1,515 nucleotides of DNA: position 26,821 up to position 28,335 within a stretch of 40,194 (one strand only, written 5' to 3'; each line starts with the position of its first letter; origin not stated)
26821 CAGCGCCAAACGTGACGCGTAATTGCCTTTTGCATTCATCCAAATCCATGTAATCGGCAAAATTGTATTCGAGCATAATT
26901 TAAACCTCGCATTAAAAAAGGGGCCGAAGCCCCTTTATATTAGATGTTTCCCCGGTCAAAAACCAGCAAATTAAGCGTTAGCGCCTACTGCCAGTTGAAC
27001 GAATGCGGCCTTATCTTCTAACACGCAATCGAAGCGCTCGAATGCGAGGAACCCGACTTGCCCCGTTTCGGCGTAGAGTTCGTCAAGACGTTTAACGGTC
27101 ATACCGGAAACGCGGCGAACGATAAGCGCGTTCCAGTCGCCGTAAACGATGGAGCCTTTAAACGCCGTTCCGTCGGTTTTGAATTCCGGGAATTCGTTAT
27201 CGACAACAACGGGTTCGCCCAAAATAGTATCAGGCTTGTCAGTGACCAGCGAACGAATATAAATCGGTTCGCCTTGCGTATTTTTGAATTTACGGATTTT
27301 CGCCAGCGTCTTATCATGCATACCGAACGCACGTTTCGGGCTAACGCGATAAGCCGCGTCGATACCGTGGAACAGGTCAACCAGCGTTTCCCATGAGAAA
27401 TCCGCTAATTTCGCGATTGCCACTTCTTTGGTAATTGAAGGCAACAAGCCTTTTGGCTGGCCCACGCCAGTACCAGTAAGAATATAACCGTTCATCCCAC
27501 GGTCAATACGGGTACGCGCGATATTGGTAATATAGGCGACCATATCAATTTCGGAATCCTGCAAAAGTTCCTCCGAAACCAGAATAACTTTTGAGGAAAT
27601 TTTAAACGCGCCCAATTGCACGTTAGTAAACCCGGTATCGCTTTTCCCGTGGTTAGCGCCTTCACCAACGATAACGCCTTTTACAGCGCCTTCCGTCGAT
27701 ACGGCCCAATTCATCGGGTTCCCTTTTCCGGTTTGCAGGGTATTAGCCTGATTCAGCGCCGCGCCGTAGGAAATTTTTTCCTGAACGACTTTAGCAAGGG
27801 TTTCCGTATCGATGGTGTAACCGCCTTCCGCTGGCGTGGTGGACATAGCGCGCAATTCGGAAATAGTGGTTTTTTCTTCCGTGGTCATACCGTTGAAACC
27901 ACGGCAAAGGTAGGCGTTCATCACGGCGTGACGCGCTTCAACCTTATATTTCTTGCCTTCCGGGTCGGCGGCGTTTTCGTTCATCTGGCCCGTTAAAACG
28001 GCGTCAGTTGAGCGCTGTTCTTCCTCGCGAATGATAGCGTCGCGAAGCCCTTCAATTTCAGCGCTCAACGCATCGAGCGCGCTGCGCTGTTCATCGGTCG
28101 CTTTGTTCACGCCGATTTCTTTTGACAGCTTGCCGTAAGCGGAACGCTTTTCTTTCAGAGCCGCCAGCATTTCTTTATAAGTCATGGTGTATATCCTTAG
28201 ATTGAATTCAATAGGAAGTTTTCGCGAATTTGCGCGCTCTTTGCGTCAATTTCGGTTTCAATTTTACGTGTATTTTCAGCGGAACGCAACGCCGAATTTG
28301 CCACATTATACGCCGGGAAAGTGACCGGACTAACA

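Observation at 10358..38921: Co-directional late block is punctuated by at least 10 intrinsic-terminator-like hairpins, many immediately before start codons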

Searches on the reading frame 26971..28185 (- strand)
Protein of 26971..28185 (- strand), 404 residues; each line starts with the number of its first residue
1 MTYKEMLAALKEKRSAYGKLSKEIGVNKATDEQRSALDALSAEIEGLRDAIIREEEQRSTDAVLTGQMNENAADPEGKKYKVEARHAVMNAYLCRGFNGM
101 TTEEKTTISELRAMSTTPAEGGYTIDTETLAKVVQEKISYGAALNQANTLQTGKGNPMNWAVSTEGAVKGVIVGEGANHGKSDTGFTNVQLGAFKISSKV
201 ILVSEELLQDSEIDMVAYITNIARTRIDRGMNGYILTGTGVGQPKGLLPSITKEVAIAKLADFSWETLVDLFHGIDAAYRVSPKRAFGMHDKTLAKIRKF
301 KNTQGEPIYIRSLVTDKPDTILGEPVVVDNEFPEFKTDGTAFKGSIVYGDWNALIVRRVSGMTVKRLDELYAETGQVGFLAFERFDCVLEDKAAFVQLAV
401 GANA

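Call 21: search_dna_similar(query=window:26971-28185:-, collection=phages, mode=protein, max_rows=40, max_evalue=1e-20)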
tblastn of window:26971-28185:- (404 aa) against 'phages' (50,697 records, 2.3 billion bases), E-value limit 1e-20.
Records with a match: 355; places in all: 355; records where one place covers at least 80% of the query: 252.
Best place of each record, by identity: >=99% 1; 80-90% 1; <60% 353.
By first word of the organism name: Streptococcus 95; Vibrio 87; Ralstonia 57; Serratia 19; Klebsiella 15; Escherichia 12; phage 6; Rhizobium 5; Ruminococcus 5; Streptomyces 5; and 32 more.
By host as written in the record: - 96; Ralstonia solanacearum 45; Serratia marcescens 16; Streptococcus suis 11; Klebsiella pneumoniae 10; Escherichia coli 9; Ruminococcus sp. 5; Vibrio harveyi BAA-1116 4; and 133 more.
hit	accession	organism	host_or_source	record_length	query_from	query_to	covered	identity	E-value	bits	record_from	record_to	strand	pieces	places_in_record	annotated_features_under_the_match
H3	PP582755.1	Klebsiella phage vB_KM5a1-KLB28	Klebsiella sp. M5a1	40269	1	404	100%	100.0%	0e+0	829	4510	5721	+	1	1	major capsid protein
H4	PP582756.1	Klebsiella phage vB_KM5a1-KLB29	Klebsiella sp. M5a1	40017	1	402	100%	82.8%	0e+0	683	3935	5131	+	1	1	major capsid protein | hypothetical protein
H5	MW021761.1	Serratia phage vB_SmaS_Rovert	Serratia marcescens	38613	1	392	97%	55.7%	2e-134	430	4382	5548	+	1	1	putative major capsid protein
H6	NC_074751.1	Serratia phage vB_SmaS_Rovert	Serratia marcescens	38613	1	392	97%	55.7%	2e-134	430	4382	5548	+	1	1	putative major capsid protein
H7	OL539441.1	Serratia phage vB_SmaS_PhooPhighters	Serratia marcescens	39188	1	392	97%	55.7%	2e-134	430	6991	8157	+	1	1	putative major capsid protein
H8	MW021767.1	Serratia phage vB_SmaS_Opt-169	Serratia marcescens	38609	1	392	97%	55.2%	7e-134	429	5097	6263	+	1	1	putative major capsid protein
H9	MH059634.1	Dickeya phage Sucellus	Dickeya dadantii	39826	5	403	99%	50.1%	6e-127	409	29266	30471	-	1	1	major capsid protein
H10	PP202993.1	Klebsiella phage vB_KM5a1-KLB5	Klebsiella sp. M5a1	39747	4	404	99%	46.4%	6e-96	320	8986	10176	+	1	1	major capsid protein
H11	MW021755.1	Serratia phage vB_SmaS_Serratianator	Serratia marcescens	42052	2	395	98%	41.5%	2e-84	286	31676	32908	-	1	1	putative major capsid protein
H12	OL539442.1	Serratia phage vB_SmaS_Ulliraptor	Serratia marcescens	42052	2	395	98%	41.5%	2e-84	286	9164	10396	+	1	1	putative major capsid protein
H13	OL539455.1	Serratia phage vB_SmaS_Niamh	Serratia marcescens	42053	2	395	98%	41.5%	2e-84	286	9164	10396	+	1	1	putative major capsid protein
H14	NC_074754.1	Serratia phage vB_SmaS_Ulliraptor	Serratia marcescens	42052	2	395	98%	41.5%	2e-84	286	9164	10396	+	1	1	putative major capsid protein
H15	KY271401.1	Klebsiella phage 1 LV-2017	Klebsiella pneumoniae KH43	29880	7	398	97%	40.2%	9e-79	270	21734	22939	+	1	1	major capsid protein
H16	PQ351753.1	Klebsiella phage vB_VIPKPNMC05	Klebsiella pnuemoniae OMCS-21-1430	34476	7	398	97%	40.2%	9e-79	270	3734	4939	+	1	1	major head protein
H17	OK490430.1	Klebsiella phage Kp4871-1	Klebsiella pneumoniae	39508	7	398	97%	40.2%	9e-79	270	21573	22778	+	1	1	record has no annotation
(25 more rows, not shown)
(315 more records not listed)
